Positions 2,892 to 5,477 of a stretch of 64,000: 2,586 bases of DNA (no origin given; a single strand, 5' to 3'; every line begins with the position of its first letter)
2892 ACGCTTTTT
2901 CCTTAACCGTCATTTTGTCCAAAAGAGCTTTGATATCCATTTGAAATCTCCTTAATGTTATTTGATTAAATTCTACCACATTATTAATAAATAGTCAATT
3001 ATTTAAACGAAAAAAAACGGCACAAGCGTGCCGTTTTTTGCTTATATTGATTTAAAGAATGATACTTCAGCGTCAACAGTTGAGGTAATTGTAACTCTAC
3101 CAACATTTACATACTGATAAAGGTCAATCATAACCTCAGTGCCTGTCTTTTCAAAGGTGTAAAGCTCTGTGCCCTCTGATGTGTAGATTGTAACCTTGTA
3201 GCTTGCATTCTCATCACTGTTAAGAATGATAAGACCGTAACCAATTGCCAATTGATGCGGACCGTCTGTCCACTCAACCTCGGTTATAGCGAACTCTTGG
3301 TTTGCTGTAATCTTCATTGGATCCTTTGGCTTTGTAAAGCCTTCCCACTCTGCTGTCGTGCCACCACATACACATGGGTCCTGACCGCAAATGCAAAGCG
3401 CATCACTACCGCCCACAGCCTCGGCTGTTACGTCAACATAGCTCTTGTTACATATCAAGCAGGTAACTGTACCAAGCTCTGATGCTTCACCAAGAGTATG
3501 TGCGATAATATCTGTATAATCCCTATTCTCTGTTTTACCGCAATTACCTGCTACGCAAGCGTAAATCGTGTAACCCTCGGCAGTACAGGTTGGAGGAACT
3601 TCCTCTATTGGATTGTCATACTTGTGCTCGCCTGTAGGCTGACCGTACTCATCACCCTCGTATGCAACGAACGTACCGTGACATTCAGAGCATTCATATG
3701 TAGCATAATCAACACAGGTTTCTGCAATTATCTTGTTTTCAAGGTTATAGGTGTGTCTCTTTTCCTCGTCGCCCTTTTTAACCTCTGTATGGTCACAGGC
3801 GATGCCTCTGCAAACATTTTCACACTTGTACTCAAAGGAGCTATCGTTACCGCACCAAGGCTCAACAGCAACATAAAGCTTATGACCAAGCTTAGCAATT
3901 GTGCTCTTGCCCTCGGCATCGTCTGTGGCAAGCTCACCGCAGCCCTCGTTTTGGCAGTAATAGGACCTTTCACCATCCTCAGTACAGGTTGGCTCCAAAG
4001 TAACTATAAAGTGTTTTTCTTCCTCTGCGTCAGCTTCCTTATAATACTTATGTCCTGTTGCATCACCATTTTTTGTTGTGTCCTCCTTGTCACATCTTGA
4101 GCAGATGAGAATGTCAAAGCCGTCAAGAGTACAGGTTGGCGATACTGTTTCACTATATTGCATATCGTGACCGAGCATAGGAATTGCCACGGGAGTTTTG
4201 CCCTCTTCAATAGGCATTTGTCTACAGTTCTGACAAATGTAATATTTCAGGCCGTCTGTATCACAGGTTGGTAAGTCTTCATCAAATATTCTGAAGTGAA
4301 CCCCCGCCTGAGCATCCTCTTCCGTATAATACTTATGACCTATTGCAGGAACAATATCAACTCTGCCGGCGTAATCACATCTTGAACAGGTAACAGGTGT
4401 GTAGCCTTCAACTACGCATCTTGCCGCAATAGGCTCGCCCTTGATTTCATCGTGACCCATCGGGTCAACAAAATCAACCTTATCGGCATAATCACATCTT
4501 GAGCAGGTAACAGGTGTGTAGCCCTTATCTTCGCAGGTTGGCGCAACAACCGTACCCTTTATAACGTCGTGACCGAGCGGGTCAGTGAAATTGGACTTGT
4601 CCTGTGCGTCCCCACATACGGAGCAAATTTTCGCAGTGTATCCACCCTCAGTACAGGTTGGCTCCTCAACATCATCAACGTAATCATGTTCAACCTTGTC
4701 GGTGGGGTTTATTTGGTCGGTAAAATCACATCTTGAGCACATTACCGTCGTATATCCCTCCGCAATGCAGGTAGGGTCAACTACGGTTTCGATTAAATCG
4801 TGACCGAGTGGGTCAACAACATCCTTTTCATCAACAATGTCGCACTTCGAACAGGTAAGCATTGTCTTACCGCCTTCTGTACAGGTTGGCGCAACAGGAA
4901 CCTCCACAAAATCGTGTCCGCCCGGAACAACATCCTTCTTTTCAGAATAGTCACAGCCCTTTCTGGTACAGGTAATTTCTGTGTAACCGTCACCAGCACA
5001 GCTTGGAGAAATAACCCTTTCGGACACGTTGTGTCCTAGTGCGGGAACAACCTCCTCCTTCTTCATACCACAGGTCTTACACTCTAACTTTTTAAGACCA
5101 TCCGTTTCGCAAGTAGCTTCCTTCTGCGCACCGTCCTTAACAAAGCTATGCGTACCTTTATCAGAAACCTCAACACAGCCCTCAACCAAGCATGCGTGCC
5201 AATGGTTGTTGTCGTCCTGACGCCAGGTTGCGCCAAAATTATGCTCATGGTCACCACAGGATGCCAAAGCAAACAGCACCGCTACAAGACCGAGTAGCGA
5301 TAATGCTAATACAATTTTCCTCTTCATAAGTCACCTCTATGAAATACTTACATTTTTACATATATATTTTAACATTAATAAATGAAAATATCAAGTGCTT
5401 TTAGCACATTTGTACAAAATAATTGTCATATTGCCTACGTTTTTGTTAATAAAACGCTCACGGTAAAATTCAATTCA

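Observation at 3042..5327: Lipoprotein composed of ~14 tandem His-Cys3 mini-modules (candidate extracellular zinc-ribbon 'beads')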

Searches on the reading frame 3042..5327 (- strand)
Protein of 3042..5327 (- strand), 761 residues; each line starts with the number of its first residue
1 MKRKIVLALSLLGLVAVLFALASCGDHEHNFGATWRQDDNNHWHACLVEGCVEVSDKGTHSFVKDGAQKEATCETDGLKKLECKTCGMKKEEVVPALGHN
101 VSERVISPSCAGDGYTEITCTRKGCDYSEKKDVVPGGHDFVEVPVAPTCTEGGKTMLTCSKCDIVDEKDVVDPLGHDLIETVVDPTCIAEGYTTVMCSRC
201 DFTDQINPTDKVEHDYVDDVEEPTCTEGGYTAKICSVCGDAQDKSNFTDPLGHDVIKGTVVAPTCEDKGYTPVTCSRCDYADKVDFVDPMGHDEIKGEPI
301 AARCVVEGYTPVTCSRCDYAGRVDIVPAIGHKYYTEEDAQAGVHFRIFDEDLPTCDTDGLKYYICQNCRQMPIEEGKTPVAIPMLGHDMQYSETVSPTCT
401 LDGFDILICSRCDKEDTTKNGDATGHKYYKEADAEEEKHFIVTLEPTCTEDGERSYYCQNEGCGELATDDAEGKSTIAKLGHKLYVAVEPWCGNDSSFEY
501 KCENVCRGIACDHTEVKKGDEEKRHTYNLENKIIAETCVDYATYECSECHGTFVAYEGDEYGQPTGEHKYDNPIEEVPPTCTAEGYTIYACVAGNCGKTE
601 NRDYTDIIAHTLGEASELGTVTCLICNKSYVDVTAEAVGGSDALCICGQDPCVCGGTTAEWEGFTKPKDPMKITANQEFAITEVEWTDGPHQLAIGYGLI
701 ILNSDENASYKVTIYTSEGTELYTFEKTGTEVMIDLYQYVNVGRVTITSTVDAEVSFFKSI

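Call 3: search_protein_families(library=pfam, proteins=[window:3042-5327:-], max_evalue=10)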
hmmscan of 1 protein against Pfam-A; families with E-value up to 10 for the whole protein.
window:3042-5327:- (761 aa): 0 families

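Call 4: search_protein_families(library=ncbifam, proteins=[window:3042-5327:-], max_evalue=10)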
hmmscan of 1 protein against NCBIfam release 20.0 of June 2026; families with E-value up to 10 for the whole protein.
window:3042-5327:- (761 aa): 1 family
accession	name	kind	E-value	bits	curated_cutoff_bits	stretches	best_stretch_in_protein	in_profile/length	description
TIGR01669.1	phage_XkdX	equivalog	0.15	11.8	28.2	1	328-344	12-28/45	XkdX family protein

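Call 7: find_homologous_proteins(query=window:3045-5327:-, max_evalue=0.001)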
Query window:3045-5327:- (761 aa): 6886 proteins with E <= 0.001 among 8000 candidates; the best 120 are listed.
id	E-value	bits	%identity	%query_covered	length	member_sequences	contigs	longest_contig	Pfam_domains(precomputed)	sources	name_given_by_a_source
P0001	0.0e+0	1718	95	100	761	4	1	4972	-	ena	-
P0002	0.0e+0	1316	73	100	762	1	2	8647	-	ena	-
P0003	0.0e+0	1254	69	99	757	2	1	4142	-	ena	-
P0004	0.0e+0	1221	67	100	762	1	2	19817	-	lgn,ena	-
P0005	0.0e+0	1078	60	97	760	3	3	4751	-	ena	-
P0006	1.8e-296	1004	57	100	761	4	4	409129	-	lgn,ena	-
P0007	1.9e-290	984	57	100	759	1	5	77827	-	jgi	-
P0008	2.8e-283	960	56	100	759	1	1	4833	-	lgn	-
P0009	2.4e-275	934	54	100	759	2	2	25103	-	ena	-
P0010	3.1e-272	924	54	100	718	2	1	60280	-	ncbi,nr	ncbi:MAG: hypothetical protein J6B45_03745 [Clostridia bacterium]|nr:hypothetical protein [Clostridi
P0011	4.8e-263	893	53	100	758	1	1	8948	-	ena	-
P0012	1.3e-260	885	53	100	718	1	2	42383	-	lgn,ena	-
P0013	2.0e-258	878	52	100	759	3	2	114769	-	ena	-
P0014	1.1e-238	813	47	100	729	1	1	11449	-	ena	-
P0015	4.0e-188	645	39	100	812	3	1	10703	-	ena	-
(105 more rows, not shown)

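Call 8: search_solved_structures(query=window:3045-5327:-, max_evalue=10, show_alignments=3)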
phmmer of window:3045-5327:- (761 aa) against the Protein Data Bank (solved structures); distinct sequences matched with E-value up to 10: 1.
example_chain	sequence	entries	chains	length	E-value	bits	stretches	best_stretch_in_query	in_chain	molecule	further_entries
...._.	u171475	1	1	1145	1e-12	50.4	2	24-97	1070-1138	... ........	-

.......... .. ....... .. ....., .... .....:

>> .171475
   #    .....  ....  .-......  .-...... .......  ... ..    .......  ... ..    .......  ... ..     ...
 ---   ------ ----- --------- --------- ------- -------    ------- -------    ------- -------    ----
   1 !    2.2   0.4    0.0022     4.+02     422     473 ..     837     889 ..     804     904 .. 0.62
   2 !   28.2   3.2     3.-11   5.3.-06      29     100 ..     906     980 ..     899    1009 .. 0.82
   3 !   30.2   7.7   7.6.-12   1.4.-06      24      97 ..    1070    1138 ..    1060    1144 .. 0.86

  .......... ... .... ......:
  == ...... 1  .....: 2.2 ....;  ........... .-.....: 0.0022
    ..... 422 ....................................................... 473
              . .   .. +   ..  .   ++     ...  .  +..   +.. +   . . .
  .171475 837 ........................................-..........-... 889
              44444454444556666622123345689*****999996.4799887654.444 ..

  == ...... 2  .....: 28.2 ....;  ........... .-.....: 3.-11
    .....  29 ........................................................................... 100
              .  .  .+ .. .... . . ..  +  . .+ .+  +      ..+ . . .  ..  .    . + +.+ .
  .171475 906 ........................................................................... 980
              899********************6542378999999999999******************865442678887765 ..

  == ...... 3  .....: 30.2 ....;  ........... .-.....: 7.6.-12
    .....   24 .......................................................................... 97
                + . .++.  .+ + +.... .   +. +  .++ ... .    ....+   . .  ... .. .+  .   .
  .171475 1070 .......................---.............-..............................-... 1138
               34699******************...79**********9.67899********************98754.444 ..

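Call 21: find_related_loci(query=window:3045-5327:-, collection=genome_contigs, flank=8000)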
Query window:3045-5327:- (761 aa) in genome_contigs; peptide patterns used: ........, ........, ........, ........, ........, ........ (x = any residue, [..] = any of these).
19 stretches matched a pattern, but none encodes a relative of the query by tblastn (E <= 1e-3).

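Call 22: find_related_loci(query=A1, collection=genome_contigs, flank=8000)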
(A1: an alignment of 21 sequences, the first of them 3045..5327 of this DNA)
Query A1 (761 aa) in genome_contigs; peptide patterns used: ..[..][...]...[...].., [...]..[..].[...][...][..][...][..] (x = any residue, [..] = any of these).
40 stretches matched a pattern; 14 encode a relative of the query (tblastn E <= 1e-3); 14 distinct loci.
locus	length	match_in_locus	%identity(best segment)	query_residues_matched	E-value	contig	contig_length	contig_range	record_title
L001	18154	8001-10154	54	1-761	0e+0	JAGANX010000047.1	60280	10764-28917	MAG: Clostridia bacterium isolate RGIG8614 Water_deer_Cecum.Co__c865171, whole genome shotgun sequence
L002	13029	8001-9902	46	1-760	7e-152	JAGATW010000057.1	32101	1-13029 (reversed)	MAG: Clostridia bacterium isolate RGIG8769 Water_deer_Colon.Co__c699916, whole genome shotgun sequence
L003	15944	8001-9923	44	1-761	2e-149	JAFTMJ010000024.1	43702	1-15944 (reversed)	MAG: Clostridia bacterium isolate RGIG3950 Roe_deer_Cecum-3__c124914, whole genome shotgun sequence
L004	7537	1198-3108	42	1-761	3e-141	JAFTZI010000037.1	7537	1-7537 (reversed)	MAG: Clostridia bacterium isolate RGIG4287 Roe_deer_Colon.Co__c422340, whole genome shotgun sequence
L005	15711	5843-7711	42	1-761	6e-132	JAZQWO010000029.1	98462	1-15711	MAG: Eubacteriales bacterium isolate T1900045166_TC20190160.MAGScoT_cleanbin_000001 SGB_5137_k141_950980, whole genome s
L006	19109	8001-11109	34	1-761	2e-89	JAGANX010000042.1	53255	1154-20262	MAG: Clostridia bacterium isolate RGIG8614 Water_deer_Cecum.Co__c757881, whole genome shotgun sequence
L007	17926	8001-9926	31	1-761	3e-87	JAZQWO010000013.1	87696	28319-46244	MAG: Eubacteriales bacterium isolate T1900045166_TC20190160.MAGScoT_cleanbin_000001 SGB_5137_k141_1191481, whole genome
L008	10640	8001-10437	30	1-761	1e-68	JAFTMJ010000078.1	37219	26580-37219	MAG: Clostridia bacterium isolate RGIG3950 Roe_deer_Cecum-3__c502801, whole genome shotgun sequence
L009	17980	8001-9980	28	1-761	4e-68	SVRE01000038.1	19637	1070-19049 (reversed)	MAG: Oscillospiraceae bacterium isolate SIG635 NODE_13036_length_19637_cov_1.615274, whole genome shotgun sequence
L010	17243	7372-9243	32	59-761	2e-72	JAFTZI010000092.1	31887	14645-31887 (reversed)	MAG: Clostridia bacterium isolate RGIG4287 Roe_deer_Colon.Co__c1022064, whole genome shotgun sequence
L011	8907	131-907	45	71-758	5e-41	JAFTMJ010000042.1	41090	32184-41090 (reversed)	MAG: Clostridia bacterium isolate RGIG3950 Roe_deer_Cecum-3__c217828, whole genome shotgun sequence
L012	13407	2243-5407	27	50-631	7e-33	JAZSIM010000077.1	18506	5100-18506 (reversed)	MAG: Acutalibacteraceae bacterium isolate T1900044571_TS20190037.MAGScoT_cleanbin_000006 SGB_435_k141_1775477, whole gen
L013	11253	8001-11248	31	1-761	4e-72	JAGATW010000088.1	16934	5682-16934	MAG: Clostridia bacterium isolate RGIG8769 Water_deer_Colon.Co__c1053960, whole genome shotgun sequence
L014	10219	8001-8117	60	567-606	1e-7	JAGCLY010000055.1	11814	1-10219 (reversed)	MAG: Clostridia bacterium isolate RGIG9912 Yak_Rectum-5__c628767, whole genome shotgun sequence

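Call 31: predict_structure(alignment_id=A1)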
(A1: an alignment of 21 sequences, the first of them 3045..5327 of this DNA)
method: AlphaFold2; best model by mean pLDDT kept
length: 761 residues; sequences in the alignment: 21
mean_pLDDT: 78.8   pTM: 0.31
mean pLDDT of the five models: 78.8, 76.6, 75.9, 74.0, 70.9
residues with pLDDT >= 90: 47; 70-90: 616; 50-70: 78; < 50: 20
segments of 3 or more residues with pLDDT < 50: 23-26, 649-652, 655-662
pLDDT, mean of each block of 10 residues (from residue 1): 64 66 53 78 78 79 69 70 78 70 72 75 70 71 82 82 79 82 80 83 82 79 81 77 79 81 81 81 81 78 80 76 81 81 83 84 84 77 80 73 76 75 76 81 85 85 74 84 85 84 83 83 82 84 87 86 85 83 83 81 80 73 79 70 49 46 67 92 84 86 91 90 91 85 92 90 71
secondary structure, 60 per line:
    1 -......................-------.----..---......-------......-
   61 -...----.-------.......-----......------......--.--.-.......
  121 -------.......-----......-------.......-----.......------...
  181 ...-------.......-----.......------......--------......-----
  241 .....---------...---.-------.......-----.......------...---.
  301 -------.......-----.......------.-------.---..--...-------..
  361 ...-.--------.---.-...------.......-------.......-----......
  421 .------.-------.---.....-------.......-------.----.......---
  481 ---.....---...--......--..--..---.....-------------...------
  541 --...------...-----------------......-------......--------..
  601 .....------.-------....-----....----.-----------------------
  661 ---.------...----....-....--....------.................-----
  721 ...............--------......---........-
elements in order (helices of 4 or more, strands of 3 or more residues): H2-23 E41-46 E54-59 E62-64 E77-83 E89-94 E101-106 E114-120 E128-134 E140-145 E153-159 E165-171 E178-183 E191-197 E203-209 E216-221 E230-235 E241-245 E255-257 E269-275 E281-287 E294-296 E308-314 E320-326 E359-363 E380-382 E389-395 E403-409 E415-421 E440-444 E452-458 E474-477 E484-488 E497-502 E514-518 E532-534 E543-545 E552-554 E572-577 E585-590 E599-605 E620-623 E629-632 E671-673 E678-681 E683-686 E689-692 E699-715 E721-735 E744-749 E753-760

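Call 34: fold_search(model_id=the predicted structure, library=pdb)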
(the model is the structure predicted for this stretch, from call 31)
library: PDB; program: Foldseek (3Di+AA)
matches with E <= 10: 1107; with E <= 0.001: 21
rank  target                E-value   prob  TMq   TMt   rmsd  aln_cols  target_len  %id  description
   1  6fg9_B                5.7e-05  0.57  0.07  0.07  40.6       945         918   10  Mouse SORCS2 ectodomain (sortilin related VPS10 domain containing receptor 2) (released 2018-08-01)
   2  6fg9_A                6.0e-05  0.63  0.08  0.07  40.1       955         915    9  Mouse SORCS2 ectodomain (sortilin related VPS10 domain containing receptor 2) (released 2018-08-01)
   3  9e2g_2B               1.4e-04  0.41  0.06  0.07  45.9       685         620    8  Cryo-EM structure of 48 nm repeat of microtubule doublet from T. brucei flagellum (released 2025-03-12)
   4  9u61_E                1.6e-04  0.21  0.06  0.04  42.4       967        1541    8  CP/MBL pathways C3 convertase C4b2a and C3 complex (released 2026-01-14)
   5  9e2g_2C               1.9e-04  0.41  0.05  0.06  51.1       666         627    7  Cryo-EM structure of 48 nm repeat of microtubule doublet from T. brucei flagellum (released 2025-03-12)
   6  1wcq_A                2.0e-04  0.63  0.08  0.10  47.2       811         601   10  Mutagenesis of the Nucleophilic Tyrosine in a Bacterial Sialidase to Phenylalanine. (released 2005-10-12)
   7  9i3v_B                2.1e-04  0.44  0.06  0.02  45.0       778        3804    8  Cryo-EM structure of the human LRP2 ectodomain (released 2026-02-04)
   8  5wlc_LH               3.6e-04  0.38  0.05  0.05  45.5       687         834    7  The complete structure of the small subunit processome (released 2017-09-27)
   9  5znn_B                3.8e-04  0.69  0.08  0.09  40.7       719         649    8  Crystal structure of ligand-free form of the Vps10 ectodomain of Sortilin (released 2018-07-18)
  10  9hcj_10               3.8e-04  0.20  0.05  0.03  54.2       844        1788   10  D. discoideum nuclear pore complex (released 2024-12-25)
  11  5v3o_A                4.0e-04  0.47  0.07  0.05  41.0       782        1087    8  Cereblon in complex with DDB1 and CC-220 (released 2017-05-03)
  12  9jyz_P                4.7e-04  0.28  0.07  0.06  51.0       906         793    8  portal-tail complex of mature T7 (released 2024-12-11)
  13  6ve7_B                4.9e-04  0.23  0.05  0.06  45.1       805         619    6  The inner junction complex of Chlamydomonas reinhardtii doublet microtubule (released 2020-02-05)
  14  3km9_A                4.9e-04  0.20  0.06  0.04  38.1      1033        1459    7  Structure of complement C5 in complex with the C-terminal beta-grasp domain of SSL7 (released 2009-12-01)
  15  9i3v_A                6.7e-04  0.25  0.05  0.02  38.5       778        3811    9  Cryo-EM structure of the human LRP2 ectodomain (released 2026-02-04)
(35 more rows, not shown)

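Call 61: find_encoding_contigs(protein=window:3045-5327:-, flank=3000, max_places=4)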
Protein window:3045-5327:- (761 aa): no gene with exactly this product is on record in the collection.

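Call 63: find_encoding_contigs(protein=P0006, flank=6000, max_places=3)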
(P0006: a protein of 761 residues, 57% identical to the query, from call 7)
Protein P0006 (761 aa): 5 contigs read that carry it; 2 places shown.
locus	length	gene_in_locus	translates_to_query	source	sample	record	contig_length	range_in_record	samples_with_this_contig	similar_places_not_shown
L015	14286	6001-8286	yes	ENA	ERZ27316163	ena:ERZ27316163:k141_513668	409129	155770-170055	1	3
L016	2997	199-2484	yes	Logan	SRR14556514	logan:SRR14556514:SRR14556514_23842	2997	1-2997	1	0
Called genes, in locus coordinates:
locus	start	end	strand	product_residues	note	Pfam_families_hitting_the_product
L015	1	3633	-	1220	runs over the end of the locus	PF13306:LRR_5, PF00404:Dockerin_1, PF08757:CotH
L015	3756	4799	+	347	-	PF03590:AsnA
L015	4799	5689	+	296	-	PF00892:EamA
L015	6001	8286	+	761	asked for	-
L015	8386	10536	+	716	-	PF00933:Glyco_hydro_3, PF01915:Glyco_hydro_3_C, PF14310:Fn3-like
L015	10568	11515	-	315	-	PF00389:2-Hacid_dh, PF02826:2-Hacid_dh_C, PF00670:AdoHcyase_NAD (weak)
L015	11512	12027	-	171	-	PF01863:YgjP-like, PF08325:WLM (faint)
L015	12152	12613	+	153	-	PF01668:SmpB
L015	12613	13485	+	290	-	PF18082:NAT_N, PF18164:GNAT_C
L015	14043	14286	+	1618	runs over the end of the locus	-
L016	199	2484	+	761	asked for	-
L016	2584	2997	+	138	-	?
